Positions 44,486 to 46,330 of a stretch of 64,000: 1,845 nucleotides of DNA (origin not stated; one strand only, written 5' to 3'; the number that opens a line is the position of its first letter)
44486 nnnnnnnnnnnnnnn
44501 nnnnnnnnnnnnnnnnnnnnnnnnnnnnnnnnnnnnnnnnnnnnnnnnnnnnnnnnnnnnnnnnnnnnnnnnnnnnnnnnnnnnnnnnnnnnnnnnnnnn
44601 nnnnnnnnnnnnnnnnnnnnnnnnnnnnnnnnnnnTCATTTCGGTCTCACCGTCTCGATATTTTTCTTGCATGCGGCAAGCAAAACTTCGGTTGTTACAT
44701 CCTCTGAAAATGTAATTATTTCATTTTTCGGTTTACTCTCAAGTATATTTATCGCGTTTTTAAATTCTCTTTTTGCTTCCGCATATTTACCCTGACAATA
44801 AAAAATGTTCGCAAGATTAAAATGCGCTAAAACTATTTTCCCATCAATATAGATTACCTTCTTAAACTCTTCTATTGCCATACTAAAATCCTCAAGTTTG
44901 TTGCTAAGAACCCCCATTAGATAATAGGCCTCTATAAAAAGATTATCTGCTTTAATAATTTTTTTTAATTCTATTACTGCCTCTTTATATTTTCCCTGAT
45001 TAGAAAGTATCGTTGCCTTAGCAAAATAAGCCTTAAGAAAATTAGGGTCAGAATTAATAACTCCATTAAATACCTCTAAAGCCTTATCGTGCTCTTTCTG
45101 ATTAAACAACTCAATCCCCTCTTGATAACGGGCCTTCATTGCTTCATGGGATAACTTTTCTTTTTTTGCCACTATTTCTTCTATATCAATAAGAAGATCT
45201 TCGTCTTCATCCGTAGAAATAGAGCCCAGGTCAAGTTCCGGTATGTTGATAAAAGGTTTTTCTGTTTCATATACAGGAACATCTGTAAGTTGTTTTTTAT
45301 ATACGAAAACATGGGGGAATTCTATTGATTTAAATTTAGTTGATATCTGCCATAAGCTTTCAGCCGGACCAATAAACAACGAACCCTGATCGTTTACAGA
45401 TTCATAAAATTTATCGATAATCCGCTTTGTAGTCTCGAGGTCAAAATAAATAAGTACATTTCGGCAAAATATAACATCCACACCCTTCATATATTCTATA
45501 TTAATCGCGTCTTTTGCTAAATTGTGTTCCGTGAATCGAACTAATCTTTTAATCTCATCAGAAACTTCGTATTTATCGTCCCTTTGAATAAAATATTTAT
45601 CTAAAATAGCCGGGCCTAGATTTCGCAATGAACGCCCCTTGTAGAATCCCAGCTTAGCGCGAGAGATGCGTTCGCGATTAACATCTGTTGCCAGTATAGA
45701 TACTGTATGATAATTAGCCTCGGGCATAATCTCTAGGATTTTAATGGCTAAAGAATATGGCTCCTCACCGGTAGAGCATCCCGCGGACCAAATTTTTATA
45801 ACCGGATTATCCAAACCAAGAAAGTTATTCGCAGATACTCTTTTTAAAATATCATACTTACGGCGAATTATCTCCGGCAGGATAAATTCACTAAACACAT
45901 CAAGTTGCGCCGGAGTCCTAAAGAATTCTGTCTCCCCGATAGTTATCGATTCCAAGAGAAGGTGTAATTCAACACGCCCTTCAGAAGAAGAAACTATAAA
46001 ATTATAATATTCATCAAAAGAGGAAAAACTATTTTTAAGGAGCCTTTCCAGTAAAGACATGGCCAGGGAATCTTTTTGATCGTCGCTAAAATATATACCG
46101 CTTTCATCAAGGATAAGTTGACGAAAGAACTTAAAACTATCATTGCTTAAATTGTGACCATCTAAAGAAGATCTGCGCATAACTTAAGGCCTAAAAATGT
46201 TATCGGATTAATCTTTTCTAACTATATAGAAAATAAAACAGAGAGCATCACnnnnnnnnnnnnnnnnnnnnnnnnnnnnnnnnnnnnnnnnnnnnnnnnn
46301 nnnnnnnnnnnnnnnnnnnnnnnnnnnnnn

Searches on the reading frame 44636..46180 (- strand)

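Call 61: search_protein_families(library=pfam, proteins=[window:44636-46180:-], max_evalue=0.0001)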
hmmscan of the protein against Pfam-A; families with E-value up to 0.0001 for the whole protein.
window:44636-46180:- (514 aa): 15 families
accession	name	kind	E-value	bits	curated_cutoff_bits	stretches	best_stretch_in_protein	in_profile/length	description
PF01739.24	CheR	-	1.2e-53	181.9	27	1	83-290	2-193/195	CheR methyltransferase, SAM binding domain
PF07719.23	TPR_2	-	2.8e-17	61.8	27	1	451-479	2-30/34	Tetratricopeptide repeat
PF00515.34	TPR_1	-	2.4e-15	56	27.8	0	451-479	2-30/34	Tetratricopeptide repeat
PF13181.12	TPR_8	-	2.1e-14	52.8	25.7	0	417-447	2-32/34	Tetratricopeptide repeat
PF13431.12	TPR_17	-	1.6e-12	47.1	24.4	0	374-402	5-33/34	Tetratricopeptide repeat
PF13414.12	TPR_11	-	9.6e-11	41.6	26.8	0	431-464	9-42/42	TPR repeat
PF03705.20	CheR_N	-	1e-08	35.2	27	1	15-64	2-51/53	CheR methyltransferase, all-alpha domain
PF14559.12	TPR_19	-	1.1e-07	32.5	25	0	360-422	3-65/68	Tetratricopeptide repeat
PF24575.1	TPR_Slam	-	1.2e-07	32.6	35.2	0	345-401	44-100/104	Surface lipoprotein assembly modifier, N-terminal TPR repeats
PF13174.12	TPR_6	-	1.6e-07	31.9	26.3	0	358-380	10-32/33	Tetratricopeptide repeat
PF13428.12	TPR_14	-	8e-07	29.6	23.5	0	383-423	2-42/44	Tetratricopeptide repeat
PF13424.12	TPR_12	-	9.8e-07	29.3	30.1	0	418-481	5-76/77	Tetratricopeptide repeat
PF12895.13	ANAPC3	-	3.1e-06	27.8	27.2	0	361-441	2-81/82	Anaphase-promoting complex, cyclosome, subunit 3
PF25062.1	ARM_TT21_N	-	3.2e-05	24.2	40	0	356-419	144-205/222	Tetratricopeptide repeat protein 21 N-terminal ARM repeat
PF13432.12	TPR_16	-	3.7e-05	24.5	32.7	0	352-412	1-61/65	Tetratricopeptide repeat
